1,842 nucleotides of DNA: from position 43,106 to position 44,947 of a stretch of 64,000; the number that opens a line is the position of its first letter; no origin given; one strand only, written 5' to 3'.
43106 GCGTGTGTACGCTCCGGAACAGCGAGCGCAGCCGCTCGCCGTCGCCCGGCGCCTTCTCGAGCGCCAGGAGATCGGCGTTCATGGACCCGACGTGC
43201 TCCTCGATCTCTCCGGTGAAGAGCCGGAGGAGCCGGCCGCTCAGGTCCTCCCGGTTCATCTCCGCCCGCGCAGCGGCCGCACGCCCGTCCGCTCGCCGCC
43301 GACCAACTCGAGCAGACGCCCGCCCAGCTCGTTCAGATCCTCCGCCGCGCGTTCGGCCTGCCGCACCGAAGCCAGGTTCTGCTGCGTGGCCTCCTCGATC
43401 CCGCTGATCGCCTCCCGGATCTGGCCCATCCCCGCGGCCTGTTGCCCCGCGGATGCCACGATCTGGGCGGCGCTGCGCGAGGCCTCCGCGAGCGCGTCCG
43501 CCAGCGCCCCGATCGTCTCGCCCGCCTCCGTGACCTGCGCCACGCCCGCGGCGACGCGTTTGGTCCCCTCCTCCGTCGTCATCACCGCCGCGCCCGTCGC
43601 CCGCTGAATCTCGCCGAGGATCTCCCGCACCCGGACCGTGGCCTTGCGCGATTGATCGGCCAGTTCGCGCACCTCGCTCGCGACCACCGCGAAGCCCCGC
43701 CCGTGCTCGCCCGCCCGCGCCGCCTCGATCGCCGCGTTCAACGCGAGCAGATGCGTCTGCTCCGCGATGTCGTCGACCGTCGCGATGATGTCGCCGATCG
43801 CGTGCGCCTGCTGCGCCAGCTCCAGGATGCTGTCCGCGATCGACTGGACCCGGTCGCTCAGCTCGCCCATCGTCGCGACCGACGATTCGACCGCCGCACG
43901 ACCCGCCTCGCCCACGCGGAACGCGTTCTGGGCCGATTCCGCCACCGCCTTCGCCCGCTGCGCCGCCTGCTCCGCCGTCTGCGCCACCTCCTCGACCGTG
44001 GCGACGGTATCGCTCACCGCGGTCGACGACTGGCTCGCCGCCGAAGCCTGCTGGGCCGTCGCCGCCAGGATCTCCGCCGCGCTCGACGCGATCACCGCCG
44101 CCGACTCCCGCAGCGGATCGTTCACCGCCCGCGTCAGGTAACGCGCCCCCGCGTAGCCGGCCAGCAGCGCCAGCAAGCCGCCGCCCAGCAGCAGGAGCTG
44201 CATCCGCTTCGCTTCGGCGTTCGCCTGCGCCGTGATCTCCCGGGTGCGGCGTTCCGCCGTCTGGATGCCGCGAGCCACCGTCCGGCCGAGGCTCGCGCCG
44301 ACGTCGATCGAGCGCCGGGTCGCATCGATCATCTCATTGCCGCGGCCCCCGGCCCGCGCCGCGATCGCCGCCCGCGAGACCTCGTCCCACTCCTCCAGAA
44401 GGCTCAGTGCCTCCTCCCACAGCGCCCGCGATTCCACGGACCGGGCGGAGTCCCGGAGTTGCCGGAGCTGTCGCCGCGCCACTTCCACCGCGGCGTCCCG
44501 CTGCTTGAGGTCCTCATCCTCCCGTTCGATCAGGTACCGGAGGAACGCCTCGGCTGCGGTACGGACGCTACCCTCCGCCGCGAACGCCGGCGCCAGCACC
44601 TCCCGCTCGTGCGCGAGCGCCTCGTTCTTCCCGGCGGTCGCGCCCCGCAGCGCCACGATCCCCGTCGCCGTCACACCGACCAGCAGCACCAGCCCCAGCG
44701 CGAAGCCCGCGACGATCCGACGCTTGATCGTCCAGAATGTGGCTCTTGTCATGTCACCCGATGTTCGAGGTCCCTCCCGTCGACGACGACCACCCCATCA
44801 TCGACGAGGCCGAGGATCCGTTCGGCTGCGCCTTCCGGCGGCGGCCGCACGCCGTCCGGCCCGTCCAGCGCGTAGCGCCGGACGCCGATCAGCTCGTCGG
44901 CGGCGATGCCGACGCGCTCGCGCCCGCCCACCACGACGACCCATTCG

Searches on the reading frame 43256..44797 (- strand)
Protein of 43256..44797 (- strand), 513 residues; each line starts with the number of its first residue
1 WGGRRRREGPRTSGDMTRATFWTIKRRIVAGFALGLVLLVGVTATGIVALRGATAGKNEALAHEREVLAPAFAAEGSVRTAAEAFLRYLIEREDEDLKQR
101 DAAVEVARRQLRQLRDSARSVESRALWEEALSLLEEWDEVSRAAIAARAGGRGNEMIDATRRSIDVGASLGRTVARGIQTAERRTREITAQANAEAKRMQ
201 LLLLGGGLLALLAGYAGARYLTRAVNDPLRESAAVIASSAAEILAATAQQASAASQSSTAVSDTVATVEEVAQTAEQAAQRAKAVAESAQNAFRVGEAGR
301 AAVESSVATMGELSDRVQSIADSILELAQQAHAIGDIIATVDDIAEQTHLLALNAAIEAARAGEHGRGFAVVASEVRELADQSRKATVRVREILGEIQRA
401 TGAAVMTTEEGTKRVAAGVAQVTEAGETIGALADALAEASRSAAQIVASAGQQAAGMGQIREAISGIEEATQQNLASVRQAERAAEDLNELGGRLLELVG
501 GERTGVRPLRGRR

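Call 79: search_protein_families(library=pfam, proteins=[window:43256-44797:-], max_evalue=0.00001)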
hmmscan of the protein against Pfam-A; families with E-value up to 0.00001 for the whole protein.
window:43256-44797:- (513 aa): 1 family
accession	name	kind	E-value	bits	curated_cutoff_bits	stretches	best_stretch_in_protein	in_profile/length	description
PF00015.26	MCPsignal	-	1.5e-36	126.3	34.6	1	287-469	2-170/172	Methyl-accepting chemotaxis protein (MCP) signalling domain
